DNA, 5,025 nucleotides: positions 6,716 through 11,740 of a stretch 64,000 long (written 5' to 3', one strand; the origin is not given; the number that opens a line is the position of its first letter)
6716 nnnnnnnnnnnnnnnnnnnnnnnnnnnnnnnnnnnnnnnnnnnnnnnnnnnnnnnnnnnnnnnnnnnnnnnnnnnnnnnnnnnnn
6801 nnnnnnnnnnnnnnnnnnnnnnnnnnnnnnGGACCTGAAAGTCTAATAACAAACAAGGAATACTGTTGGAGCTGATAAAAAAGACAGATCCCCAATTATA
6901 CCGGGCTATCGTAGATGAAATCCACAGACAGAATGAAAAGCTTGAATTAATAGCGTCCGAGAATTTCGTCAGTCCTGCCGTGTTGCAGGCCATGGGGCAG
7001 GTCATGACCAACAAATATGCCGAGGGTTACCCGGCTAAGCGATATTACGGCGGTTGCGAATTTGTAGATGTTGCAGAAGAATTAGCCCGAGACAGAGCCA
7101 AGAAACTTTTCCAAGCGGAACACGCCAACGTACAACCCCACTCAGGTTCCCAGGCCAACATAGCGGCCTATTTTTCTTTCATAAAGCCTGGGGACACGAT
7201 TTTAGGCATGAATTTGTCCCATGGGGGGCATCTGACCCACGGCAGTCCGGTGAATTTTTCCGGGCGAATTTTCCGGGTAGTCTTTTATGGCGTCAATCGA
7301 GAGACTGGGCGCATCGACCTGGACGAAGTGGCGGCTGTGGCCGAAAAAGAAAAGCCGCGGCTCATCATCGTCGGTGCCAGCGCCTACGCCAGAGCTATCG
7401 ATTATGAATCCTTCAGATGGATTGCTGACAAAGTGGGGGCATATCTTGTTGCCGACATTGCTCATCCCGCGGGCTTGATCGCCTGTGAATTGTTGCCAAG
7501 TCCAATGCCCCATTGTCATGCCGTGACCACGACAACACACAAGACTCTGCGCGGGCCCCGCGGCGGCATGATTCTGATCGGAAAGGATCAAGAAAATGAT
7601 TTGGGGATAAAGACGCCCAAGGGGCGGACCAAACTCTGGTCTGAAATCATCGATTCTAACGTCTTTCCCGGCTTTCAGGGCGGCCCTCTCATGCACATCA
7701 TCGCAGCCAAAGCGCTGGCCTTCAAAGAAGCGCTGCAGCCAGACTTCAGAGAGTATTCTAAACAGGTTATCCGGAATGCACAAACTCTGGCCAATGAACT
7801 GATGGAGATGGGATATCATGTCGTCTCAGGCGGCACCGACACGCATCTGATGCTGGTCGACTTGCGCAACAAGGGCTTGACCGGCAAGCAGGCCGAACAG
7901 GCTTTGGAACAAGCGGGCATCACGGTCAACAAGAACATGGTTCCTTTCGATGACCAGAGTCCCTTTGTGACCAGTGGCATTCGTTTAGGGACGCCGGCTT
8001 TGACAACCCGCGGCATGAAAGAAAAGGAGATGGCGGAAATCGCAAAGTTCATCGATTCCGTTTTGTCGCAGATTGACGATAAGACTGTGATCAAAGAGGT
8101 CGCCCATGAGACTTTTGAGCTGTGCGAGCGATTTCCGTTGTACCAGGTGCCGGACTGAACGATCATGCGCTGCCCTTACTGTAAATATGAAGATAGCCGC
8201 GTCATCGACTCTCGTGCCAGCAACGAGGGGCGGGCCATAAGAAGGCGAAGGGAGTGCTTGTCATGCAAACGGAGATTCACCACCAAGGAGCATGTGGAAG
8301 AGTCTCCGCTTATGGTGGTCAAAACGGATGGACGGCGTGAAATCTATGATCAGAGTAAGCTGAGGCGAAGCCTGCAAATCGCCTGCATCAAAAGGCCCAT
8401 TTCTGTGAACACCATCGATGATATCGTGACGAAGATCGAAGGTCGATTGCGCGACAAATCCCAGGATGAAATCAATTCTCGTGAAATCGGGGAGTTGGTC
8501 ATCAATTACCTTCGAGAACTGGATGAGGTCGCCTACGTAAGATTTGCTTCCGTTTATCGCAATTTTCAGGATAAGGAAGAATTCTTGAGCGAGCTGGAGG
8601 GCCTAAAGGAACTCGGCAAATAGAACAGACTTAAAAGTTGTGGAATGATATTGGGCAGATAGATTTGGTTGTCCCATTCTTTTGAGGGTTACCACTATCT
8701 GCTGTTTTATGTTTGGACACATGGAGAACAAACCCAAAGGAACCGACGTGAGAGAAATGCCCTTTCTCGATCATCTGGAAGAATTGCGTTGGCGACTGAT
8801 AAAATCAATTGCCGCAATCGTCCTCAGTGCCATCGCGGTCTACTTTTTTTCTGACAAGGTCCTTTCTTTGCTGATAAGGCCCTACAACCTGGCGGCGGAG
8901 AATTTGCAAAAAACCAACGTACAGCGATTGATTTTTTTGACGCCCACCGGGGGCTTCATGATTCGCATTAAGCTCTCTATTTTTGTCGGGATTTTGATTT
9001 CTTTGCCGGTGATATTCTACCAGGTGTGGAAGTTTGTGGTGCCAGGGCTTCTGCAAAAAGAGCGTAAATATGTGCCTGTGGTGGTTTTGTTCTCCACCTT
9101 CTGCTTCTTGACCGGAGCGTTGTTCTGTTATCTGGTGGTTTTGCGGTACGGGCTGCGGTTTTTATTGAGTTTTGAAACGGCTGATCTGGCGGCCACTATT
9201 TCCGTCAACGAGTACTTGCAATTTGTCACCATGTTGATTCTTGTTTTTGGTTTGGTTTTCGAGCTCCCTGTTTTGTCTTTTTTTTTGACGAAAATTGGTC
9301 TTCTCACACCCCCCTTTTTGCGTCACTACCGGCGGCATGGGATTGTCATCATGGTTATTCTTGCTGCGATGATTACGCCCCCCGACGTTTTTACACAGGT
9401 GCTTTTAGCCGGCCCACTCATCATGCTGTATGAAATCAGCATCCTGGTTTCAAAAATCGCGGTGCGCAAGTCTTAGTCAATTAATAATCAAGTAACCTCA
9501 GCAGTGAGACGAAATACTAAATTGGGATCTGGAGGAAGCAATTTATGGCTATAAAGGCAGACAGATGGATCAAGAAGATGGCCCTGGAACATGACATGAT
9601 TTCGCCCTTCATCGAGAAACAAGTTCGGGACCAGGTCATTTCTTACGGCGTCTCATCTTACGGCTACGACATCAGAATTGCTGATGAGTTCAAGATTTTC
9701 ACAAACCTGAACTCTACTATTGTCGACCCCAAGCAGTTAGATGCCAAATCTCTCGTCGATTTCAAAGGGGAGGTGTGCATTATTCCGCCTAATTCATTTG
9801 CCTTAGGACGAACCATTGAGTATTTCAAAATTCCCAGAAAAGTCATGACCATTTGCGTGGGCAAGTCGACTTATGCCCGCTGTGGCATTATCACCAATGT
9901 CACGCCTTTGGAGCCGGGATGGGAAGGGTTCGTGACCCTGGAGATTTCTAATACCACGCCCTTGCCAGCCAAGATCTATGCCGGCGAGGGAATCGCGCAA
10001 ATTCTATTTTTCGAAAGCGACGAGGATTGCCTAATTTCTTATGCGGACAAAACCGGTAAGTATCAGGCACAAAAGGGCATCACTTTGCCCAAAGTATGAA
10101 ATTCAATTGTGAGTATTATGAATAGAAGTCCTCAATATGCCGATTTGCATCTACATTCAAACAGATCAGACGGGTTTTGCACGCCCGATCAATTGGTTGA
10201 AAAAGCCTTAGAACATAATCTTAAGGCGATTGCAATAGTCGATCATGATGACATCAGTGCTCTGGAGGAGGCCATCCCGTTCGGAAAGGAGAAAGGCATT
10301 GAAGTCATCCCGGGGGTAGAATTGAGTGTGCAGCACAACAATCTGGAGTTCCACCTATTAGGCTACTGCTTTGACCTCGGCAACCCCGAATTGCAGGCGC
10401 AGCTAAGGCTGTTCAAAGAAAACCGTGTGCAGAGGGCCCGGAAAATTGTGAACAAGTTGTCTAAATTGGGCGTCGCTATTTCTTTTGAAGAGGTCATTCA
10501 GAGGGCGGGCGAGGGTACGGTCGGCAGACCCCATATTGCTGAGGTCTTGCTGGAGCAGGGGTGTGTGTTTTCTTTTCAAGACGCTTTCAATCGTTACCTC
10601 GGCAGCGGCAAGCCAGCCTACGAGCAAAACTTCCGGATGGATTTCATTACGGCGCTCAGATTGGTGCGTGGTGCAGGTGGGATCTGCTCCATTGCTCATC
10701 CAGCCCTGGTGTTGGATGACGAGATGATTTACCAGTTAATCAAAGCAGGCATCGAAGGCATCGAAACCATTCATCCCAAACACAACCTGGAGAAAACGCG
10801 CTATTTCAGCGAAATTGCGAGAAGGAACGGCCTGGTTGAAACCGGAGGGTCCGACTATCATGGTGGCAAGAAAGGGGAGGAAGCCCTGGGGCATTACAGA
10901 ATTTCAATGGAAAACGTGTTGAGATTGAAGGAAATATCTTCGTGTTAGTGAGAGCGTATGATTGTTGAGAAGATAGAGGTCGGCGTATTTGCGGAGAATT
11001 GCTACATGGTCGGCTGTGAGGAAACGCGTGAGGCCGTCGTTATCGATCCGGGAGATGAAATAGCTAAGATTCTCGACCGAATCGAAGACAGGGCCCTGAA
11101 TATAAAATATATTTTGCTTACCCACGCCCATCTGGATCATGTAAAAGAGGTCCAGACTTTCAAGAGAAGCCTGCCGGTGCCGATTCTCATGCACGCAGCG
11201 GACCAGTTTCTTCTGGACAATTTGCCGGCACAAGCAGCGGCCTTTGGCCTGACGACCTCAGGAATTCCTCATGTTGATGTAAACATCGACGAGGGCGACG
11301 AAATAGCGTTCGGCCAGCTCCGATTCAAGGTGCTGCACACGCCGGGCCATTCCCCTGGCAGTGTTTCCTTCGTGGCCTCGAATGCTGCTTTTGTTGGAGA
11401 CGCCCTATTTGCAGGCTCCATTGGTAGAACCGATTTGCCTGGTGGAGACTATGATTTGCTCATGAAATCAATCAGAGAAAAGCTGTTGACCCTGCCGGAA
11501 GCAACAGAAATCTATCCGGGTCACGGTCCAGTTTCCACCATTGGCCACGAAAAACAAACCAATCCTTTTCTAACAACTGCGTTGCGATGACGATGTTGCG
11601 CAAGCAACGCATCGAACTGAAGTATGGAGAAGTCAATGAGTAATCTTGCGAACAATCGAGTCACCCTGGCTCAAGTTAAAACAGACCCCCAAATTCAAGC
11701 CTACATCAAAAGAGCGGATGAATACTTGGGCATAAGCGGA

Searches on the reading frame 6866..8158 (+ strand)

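Call 71: search_protein_families(library=pfam, proteins=[window:6866-8158:+], max_evalue=1e-8)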
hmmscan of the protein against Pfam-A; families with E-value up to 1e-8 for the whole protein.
window:6866-8158:+ (430 aa): 1 family
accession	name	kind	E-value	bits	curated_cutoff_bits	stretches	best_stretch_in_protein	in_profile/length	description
PF00464.25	SHMT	-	6e-172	572.2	27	1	4-396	1-399/399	Serine hydroxymethyltransferase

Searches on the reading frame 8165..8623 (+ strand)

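Call 71: search_protein_families(library=pfam, proteins=[window:8165-8623:+], max_evalue=1e-8)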
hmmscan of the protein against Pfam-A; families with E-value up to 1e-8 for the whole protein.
window:8165-8623:+ (152 aa): 2 families
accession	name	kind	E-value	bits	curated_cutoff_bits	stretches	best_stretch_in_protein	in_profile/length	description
PF03477.21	ATP-cone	-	2.4e-23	82.9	25.8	1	50-137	2-88/88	ATP cone domain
PF22811.2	Zn_ribbon_NrdR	-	1.3e-19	70.3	27.2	1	1-42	1-42/42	Transcriptional repressor NrdR-like, N-terminal domain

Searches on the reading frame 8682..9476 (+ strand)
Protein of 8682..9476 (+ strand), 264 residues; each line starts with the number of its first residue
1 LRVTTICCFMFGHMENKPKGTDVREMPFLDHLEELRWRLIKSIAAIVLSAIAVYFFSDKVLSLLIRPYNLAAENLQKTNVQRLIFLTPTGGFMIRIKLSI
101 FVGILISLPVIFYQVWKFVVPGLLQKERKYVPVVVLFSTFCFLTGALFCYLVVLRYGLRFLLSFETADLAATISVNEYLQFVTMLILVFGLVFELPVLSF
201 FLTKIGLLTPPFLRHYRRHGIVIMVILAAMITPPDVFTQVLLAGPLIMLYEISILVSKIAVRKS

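Call 71: search_protein_families(library=pfam, proteins=[window:8682-9476:+], max_evalue=1e-8)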
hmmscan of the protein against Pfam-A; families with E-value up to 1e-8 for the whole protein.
window:8682-9476:+ (264 aa): 1 family
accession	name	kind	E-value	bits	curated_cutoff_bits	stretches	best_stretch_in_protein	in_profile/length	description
PF00902.23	TatC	-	2.7e-70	236.8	25.1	1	30-245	1-208/208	Sec-independent protein translocase protein (TatC)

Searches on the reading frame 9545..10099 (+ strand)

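Call 71: search_protein_families(library=pfam, proteins=[window:9545-10099:+], max_evalue=1e-8)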
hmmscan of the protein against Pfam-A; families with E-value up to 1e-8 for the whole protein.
window:9545-10099:+ (184 aa): 1 family
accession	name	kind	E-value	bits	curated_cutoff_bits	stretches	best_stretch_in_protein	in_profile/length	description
PF22769.1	DCD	-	9.1e-37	126.9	27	1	4-157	2-152/153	dCTP deaminase-like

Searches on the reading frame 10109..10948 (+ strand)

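Call 71: search_protein_families(library=pfam, proteins=[window:10109-10948:+], max_evalue=1e-8)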
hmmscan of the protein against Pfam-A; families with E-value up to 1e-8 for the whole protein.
window:10109-10948:+ (279 aa): 1 family
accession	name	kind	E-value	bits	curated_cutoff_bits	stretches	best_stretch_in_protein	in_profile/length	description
PF02811.25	PHP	-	1.8e-13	51.6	26.4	1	12-84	1-76/164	PHP domain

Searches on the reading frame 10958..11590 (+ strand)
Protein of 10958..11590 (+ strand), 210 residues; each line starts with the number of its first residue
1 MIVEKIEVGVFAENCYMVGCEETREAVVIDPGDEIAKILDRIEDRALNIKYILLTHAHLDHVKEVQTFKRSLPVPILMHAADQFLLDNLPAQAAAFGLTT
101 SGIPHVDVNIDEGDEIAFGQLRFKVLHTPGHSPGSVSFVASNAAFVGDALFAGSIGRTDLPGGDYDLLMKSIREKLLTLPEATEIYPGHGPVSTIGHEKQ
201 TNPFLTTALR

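Call 72: search_protein_families(library=pfam, proteins=[window:10958-11590:+], max_evalue=1e-8)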
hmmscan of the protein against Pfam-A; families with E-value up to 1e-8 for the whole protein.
window:10958-11590:+ (210 aa): 1 family
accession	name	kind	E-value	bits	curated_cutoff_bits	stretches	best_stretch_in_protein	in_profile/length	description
PF00753.33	Lactamase_B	-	2.4e-31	109.7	22.7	1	9-189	2-196/196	Metallo-beta-lactamase superfamily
